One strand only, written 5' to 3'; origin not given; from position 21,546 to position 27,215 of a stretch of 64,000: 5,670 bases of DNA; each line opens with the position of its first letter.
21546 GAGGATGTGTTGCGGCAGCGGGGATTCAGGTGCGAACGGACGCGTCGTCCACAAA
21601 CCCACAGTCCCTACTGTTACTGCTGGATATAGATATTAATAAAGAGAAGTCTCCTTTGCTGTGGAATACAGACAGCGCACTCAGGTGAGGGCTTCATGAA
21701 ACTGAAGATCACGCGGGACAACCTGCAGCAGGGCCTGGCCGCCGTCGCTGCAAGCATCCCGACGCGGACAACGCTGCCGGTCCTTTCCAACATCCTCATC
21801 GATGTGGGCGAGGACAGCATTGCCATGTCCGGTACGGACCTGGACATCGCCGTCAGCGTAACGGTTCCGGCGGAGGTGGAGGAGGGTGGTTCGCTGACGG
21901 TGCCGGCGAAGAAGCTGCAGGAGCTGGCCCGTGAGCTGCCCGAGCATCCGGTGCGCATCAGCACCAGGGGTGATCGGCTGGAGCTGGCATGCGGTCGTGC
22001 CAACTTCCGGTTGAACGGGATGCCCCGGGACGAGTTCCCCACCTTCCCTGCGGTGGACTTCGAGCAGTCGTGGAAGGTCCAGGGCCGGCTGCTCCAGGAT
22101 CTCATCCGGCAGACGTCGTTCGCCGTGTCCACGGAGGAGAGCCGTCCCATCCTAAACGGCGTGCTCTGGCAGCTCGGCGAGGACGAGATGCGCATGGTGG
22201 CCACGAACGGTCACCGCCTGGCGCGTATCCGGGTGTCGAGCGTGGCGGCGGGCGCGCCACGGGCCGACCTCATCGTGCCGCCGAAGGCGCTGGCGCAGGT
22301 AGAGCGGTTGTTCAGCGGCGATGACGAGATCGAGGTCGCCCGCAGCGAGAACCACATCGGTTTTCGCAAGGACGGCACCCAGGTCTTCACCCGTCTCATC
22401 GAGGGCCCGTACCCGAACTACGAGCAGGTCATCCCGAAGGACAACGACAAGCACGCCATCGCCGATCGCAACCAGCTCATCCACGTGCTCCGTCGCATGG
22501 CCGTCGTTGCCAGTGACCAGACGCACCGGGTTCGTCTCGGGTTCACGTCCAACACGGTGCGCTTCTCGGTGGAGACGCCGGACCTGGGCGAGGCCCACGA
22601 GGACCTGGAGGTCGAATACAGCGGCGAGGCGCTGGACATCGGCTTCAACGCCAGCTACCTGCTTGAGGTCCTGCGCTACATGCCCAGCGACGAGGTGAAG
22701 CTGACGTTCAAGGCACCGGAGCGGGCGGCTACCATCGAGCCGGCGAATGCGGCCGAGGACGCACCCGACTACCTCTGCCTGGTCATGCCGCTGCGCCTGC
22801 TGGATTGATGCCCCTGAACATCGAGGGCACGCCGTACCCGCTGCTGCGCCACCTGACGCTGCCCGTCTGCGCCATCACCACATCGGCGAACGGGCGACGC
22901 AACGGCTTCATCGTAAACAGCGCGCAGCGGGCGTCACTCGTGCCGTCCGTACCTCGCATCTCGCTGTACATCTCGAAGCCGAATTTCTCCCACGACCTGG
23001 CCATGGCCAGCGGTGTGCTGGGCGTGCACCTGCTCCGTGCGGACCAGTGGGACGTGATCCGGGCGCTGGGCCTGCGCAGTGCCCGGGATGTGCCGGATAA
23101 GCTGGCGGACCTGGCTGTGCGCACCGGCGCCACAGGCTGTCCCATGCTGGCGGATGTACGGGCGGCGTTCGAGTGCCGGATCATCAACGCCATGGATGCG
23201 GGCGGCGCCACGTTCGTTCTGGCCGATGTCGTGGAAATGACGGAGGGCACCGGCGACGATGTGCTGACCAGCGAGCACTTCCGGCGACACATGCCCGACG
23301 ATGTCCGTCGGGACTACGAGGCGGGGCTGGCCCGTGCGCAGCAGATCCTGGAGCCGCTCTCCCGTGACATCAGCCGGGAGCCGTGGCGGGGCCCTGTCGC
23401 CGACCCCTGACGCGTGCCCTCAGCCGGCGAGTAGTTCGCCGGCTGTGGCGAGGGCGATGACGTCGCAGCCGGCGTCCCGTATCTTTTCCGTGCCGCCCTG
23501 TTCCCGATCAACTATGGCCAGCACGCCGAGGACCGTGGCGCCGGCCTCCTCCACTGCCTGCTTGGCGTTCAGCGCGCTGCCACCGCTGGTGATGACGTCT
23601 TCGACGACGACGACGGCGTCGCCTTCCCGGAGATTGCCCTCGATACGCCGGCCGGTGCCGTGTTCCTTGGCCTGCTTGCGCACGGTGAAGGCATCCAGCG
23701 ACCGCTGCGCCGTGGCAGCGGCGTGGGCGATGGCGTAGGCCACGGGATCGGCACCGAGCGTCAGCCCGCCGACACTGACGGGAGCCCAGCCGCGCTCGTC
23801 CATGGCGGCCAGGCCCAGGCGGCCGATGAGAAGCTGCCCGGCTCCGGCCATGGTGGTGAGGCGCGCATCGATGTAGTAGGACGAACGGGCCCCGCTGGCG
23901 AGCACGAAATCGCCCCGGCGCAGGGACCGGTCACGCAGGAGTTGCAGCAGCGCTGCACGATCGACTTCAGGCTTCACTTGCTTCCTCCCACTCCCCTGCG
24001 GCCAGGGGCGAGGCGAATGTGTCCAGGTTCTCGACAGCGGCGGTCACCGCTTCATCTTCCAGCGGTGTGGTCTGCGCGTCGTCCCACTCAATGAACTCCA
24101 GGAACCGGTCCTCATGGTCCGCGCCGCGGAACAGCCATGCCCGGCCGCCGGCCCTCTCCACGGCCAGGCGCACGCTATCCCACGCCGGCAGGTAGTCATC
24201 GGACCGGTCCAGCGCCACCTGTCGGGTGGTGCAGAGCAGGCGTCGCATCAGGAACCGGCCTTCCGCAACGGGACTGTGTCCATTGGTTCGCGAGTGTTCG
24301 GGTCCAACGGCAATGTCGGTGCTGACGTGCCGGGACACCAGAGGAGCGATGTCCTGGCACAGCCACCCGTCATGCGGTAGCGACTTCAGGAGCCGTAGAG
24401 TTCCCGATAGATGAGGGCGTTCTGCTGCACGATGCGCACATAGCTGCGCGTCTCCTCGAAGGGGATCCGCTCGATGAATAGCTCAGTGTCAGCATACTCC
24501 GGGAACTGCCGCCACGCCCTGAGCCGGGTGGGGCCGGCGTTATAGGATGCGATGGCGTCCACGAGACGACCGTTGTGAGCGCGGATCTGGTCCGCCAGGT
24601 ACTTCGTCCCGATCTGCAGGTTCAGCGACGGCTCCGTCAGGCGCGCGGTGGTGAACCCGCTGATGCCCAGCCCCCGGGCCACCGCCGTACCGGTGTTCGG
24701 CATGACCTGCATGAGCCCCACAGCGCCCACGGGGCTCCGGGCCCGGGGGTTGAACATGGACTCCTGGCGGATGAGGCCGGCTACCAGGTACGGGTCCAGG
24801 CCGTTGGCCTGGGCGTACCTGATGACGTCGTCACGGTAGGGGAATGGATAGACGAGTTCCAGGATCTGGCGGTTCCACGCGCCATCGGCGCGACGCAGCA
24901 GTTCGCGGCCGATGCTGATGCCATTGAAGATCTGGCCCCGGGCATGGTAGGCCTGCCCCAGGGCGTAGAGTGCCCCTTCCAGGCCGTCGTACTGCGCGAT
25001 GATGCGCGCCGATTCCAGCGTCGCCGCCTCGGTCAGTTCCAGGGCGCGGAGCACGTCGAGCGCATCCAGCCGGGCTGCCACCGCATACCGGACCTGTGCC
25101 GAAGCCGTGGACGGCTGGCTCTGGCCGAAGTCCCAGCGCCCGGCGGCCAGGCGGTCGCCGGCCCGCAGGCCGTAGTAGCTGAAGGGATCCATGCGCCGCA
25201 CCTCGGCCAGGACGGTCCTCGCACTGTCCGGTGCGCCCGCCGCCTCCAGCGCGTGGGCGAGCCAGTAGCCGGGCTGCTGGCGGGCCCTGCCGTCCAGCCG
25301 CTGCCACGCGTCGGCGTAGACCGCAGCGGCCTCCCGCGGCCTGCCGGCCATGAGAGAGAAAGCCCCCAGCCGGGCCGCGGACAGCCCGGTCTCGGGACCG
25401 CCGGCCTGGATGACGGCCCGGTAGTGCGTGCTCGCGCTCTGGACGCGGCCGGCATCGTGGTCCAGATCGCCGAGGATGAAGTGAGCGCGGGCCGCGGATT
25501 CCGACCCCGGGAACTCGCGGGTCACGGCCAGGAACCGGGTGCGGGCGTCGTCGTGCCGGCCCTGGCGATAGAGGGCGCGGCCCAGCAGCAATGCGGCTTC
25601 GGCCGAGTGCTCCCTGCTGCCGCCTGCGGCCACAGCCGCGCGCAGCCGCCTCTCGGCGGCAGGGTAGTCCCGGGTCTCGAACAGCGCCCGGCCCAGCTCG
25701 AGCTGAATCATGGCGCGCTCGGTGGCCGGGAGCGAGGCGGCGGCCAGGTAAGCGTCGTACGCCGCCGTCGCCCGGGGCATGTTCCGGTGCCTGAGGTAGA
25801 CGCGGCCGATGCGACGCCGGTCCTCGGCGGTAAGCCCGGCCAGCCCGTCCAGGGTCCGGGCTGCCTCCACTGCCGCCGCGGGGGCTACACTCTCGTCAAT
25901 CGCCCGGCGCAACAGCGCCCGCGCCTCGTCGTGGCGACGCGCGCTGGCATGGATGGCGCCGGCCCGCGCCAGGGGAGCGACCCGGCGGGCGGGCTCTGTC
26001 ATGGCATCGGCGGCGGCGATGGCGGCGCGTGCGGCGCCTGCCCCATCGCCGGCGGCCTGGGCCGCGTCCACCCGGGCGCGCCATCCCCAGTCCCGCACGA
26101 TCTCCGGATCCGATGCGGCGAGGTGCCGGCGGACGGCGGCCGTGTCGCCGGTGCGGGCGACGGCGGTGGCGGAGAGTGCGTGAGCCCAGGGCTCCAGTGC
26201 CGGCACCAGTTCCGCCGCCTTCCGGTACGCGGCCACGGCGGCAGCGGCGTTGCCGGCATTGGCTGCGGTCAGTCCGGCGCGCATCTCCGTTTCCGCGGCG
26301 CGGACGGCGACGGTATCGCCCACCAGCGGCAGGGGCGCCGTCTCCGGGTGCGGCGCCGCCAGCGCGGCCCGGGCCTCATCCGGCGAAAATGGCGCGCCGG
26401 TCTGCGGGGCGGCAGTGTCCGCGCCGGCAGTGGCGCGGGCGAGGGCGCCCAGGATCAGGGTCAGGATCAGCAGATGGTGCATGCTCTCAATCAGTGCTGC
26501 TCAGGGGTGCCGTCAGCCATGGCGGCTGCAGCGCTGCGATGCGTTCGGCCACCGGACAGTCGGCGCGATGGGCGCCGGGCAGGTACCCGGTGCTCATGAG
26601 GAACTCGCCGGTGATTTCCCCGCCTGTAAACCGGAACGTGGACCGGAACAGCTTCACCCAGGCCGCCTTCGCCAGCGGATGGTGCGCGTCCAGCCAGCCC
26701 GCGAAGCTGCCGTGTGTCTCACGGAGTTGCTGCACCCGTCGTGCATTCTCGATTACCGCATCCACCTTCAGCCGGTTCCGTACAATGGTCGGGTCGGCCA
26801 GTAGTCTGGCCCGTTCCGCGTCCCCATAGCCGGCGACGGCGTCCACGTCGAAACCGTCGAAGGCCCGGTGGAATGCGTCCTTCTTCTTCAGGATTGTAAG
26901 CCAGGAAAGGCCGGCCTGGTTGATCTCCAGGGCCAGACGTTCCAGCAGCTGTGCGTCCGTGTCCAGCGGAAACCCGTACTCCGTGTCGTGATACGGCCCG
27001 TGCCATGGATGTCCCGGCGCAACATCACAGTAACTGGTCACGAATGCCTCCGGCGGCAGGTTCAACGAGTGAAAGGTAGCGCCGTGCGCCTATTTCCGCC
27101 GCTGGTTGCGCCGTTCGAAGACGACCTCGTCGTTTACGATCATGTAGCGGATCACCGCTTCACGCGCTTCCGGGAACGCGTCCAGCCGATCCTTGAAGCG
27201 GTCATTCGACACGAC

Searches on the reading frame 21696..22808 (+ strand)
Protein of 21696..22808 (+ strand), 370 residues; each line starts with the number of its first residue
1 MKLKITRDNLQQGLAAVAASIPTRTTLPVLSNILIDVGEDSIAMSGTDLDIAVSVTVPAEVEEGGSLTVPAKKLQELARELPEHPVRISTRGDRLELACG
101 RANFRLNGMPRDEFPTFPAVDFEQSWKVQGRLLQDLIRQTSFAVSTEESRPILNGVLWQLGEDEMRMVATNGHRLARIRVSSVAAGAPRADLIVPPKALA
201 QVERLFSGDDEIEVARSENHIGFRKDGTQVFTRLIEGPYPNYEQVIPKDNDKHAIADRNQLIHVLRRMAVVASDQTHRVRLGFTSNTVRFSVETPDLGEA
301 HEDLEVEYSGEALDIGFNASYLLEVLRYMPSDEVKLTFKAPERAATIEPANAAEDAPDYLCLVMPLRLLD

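Call 57: search_protein_families(library=pfam, proteins=[window:21696-22808:+], max_evalue=0.00001)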
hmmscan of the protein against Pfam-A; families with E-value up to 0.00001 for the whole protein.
window:21696-22808:+ (370 aa): 3 families
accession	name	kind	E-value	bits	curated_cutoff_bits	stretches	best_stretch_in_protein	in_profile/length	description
PF00712.24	DNA_pol3_beta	-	9.6e-40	135.9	24.4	1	1-117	1-119/120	DNA polymerase III beta subunit, N-terminal domain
PF02767.21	DNA_pol3_beta_2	-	3.3e-35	121.3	27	1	128-241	2-116/116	DNA polymerase III beta subunit, central domain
PF02768.20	DNA_pol3_beta_3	-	7.7e-27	94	27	1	244-353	2-111/121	DNA polymerase III beta subunit, C-terminal domain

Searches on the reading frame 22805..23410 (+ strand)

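Call 57: search_protein_families(library=pfam, proteins=[window:22805-23410:+], max_evalue=0.00001)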
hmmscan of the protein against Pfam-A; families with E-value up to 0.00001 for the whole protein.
window:22805-23410:+ (201 aa): 1 family
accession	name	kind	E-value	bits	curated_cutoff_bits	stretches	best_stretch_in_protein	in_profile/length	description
PF01613.24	Flavin_Reduct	-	1.8e-24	87.1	27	1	15-159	2-145/153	Flavin reductase like domain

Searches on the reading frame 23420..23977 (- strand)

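Call 57: search_protein_families(library=pfam, proteins=[window:23420-23977:-], max_evalue=0.00001)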
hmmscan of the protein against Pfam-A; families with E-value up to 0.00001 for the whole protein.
window:23420-23977:- (185 aa): 1 family
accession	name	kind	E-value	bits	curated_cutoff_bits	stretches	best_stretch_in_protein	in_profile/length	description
PF00156.33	Pribosyltran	-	2.4e-06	27.4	26.3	1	108-165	67-133/158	Phosphoribosyl transferase domain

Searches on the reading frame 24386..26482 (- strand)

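Call 57: search_protein_families(library=pfam, proteins=[window:24386-26482:-], max_evalue=0.00001)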
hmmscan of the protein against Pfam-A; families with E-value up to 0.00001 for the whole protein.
window:24386-26482:- (698 aa): 6 families
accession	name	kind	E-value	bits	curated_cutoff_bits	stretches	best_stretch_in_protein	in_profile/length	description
PF01464.25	SLT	-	2.1e-27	95.4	21.3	1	554-660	4-107/117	Transglycosylase SLT domain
PF13432.12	TPR_16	-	1.9e-14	54.2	32.7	1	261-327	1-64/65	Tetratricopeptide repeat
PF07719.23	TPR_2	-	7.5e-13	48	27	0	294-325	1-32/34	Tetratricopeptide repeat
PF14559.12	TPR_19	-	4.3e-10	40.2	25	1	267-331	1-62/68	Tetratricopeptide repeat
PF13174.12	TPR_6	-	6.3e-09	36.4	26.3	0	295-327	1-33/33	Tetratricopeptide repeat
PF13181.12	TPR_8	-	1.7e-07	31.3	25.7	0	68-92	6-30/34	Tetratricopeptide repeat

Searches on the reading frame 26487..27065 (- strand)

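Call 75: search_protein_families(library=pfam, proteins=[window:26487-27065:-], max_evalue=0.0001)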
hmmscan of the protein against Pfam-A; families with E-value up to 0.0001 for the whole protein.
window:26487-27065:- (192 aa): 1 family
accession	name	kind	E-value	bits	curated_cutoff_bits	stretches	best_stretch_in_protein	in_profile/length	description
PF03352.18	Adenine_glyco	-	1.5e-35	123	25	1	24-125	10-111/177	Methyladenine glycosylase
